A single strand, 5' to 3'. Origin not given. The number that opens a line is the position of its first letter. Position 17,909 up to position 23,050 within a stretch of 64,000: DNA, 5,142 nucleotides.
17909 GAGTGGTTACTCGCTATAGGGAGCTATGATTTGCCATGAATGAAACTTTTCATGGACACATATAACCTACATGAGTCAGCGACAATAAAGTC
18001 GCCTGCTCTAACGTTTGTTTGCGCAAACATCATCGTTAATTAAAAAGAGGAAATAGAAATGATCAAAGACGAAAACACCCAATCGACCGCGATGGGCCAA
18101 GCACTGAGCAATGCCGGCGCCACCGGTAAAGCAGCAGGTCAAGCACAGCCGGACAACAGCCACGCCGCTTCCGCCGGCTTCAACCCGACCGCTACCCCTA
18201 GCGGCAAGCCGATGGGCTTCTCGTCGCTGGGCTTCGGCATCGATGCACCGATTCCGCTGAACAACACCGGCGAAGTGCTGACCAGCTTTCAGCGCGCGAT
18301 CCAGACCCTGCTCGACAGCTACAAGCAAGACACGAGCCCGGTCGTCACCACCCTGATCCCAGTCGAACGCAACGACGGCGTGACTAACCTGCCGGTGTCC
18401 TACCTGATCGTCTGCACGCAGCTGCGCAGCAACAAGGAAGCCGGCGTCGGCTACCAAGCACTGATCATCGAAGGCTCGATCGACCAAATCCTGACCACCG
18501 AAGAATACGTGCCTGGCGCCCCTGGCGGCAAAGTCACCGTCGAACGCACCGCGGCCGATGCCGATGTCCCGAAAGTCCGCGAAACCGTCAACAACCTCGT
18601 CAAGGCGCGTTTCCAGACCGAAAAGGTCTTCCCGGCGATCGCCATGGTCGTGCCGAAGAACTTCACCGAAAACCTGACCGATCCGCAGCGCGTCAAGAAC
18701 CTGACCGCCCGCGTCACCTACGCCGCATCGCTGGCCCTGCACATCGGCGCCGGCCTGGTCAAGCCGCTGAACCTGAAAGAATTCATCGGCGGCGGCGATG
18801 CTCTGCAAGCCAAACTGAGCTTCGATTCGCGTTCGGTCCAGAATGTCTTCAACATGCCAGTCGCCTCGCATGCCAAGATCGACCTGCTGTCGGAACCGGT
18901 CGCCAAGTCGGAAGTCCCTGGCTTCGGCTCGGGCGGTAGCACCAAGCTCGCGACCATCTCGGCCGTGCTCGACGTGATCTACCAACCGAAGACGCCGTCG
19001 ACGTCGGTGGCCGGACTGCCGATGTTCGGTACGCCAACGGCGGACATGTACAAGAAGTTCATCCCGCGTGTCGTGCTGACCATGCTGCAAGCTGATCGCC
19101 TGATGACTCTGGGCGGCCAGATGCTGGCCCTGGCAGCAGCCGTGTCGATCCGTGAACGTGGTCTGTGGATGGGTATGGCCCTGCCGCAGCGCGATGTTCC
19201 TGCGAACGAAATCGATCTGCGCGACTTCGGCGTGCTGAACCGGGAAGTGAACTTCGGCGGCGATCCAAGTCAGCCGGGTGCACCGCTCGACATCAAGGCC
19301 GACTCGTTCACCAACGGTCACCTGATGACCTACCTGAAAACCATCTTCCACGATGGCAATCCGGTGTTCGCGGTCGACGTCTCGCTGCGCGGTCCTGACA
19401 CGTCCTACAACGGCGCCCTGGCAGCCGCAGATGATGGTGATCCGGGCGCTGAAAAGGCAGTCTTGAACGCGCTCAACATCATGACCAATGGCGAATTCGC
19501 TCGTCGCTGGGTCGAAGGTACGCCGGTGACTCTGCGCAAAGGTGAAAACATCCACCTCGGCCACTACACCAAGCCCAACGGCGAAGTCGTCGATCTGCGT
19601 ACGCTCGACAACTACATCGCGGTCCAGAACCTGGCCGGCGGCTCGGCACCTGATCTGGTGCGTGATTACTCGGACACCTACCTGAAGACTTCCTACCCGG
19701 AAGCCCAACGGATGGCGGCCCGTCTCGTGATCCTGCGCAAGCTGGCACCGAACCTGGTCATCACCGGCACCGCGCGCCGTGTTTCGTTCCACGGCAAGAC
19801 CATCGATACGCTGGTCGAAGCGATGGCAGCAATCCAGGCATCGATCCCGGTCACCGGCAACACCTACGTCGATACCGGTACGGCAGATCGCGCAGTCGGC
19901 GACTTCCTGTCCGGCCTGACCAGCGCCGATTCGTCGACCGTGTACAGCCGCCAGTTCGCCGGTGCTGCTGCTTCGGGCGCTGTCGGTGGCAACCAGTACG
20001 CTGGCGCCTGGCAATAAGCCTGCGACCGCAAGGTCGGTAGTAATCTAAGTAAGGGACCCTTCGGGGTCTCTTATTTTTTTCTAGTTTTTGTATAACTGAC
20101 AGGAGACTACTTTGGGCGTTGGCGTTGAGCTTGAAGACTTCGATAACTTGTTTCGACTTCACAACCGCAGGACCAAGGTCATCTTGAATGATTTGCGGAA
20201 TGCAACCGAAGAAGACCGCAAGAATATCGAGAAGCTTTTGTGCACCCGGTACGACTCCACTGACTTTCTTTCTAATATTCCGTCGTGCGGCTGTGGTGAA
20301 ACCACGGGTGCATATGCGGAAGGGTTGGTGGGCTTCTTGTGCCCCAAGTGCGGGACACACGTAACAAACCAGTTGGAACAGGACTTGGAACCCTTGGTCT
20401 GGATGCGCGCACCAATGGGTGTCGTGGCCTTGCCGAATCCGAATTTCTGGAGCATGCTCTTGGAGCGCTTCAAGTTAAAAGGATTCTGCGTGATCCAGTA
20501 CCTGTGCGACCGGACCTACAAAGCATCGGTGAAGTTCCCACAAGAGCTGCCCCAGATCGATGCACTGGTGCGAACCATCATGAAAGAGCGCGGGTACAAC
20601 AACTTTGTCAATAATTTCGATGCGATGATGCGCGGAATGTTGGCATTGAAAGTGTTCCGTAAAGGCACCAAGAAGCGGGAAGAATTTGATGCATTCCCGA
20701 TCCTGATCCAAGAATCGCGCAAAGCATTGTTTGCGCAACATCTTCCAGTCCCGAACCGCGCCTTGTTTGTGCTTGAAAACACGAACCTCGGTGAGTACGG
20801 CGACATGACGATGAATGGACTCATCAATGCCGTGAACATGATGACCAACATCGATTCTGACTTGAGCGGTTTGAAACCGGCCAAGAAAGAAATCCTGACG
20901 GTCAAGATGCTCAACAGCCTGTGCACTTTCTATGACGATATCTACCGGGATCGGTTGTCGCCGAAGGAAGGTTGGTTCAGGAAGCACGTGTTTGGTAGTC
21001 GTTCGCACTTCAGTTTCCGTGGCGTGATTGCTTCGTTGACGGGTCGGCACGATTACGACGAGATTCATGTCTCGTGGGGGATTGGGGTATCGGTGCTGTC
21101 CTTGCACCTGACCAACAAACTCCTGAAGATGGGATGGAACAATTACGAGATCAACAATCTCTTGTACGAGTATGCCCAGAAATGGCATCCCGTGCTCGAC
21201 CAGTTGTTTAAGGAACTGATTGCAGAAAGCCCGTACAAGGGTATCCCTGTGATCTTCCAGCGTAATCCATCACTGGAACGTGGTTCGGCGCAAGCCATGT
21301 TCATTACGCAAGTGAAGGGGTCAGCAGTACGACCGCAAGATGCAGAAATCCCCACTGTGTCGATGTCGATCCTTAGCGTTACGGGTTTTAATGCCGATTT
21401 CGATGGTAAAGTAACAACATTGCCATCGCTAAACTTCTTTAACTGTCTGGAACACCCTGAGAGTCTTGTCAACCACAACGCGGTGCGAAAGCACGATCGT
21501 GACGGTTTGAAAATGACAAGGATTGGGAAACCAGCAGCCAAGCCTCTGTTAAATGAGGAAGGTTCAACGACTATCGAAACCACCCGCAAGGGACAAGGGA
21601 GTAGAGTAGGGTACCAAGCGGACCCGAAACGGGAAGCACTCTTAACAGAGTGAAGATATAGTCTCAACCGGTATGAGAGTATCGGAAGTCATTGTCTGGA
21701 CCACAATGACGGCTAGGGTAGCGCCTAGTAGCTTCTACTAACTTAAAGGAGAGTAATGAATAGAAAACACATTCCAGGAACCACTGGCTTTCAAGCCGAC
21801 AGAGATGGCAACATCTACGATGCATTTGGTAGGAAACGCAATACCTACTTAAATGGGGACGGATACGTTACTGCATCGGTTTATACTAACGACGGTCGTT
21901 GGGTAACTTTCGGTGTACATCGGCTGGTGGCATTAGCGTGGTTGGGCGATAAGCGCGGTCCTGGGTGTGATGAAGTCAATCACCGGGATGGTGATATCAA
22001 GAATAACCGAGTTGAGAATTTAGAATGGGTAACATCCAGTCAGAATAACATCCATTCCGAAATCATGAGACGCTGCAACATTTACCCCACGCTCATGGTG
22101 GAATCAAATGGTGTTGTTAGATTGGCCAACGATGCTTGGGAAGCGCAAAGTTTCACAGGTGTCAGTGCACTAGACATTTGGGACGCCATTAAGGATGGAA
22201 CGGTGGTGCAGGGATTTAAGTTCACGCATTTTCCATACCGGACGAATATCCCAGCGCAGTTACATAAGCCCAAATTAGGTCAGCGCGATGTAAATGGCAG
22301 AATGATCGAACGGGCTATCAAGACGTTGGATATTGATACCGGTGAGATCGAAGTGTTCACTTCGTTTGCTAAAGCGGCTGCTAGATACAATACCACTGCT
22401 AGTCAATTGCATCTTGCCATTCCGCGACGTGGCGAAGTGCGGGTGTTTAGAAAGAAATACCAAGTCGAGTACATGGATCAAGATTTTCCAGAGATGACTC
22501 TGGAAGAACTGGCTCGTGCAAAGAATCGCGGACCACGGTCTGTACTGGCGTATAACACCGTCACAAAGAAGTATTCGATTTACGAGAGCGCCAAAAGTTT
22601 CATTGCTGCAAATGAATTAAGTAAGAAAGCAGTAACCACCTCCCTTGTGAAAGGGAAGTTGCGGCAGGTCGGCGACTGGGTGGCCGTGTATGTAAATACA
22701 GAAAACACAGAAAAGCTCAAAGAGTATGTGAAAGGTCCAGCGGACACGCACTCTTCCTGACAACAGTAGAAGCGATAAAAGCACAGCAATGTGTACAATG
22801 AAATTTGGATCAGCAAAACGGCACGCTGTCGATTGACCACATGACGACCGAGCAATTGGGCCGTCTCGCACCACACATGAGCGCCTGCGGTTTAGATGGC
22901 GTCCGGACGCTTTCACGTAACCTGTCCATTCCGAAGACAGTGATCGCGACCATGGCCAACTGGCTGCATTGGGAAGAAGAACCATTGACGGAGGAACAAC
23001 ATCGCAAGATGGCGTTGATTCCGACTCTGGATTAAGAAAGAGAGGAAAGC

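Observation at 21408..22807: Group I intron with HNH endonuclease splits the RNAP beta-prime catalytic motif NADFDG|D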

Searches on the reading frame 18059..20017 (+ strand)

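Call 5: search_protein_families(library=pfam, proteins=[window:18059-20017:+], max_evalue=0.01)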
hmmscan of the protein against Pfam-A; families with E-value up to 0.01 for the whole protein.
window:18059-20017:+ (652 aa): 1 family
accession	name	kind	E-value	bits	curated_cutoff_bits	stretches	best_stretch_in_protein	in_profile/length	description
PF25677.1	Chimallin_Phikzvirus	-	1.1e-19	70.5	27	1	189-615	176-591/627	Phikzvirus chimallin family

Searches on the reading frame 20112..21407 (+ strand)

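Call 5: search_protein_families(library=pfam, proteins=[window:20112-21407:+], max_evalue=0.01)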
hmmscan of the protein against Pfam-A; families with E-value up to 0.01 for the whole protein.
window:20112-21407:+ (432 aa): 1 family
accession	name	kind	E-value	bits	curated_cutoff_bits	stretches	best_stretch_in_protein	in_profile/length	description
PF00623.25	RNA_pol_Rpb1_2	-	0.00089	20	25.3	1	370-432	91-143/166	RNA polymerase Rpb1, domain 2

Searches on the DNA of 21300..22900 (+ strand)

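Call 7: search_dna_similar(query=window:21300-22900:+, collection=phages, mode=near, max_rows=30)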
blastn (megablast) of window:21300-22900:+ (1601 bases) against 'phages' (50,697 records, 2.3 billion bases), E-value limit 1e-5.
No match.

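Call 28: search_rna_families(sources=[L005, L006, L007, L008, L009], threshold=gathering)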
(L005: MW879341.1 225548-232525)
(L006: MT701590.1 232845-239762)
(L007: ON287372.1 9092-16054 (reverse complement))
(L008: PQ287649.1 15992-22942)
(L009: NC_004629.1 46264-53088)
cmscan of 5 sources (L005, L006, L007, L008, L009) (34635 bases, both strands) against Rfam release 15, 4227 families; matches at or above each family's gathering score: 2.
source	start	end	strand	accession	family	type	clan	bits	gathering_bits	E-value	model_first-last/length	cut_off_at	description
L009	3905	4226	+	RF00028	Intron_gpI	Intron;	-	75.6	50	1.2e-17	1-253/253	no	Group I catalytic intron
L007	2632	2926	+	RF00028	Intron_gpI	Intron;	-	61.5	50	1.9e-13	1-253/253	no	Group I catalytic intron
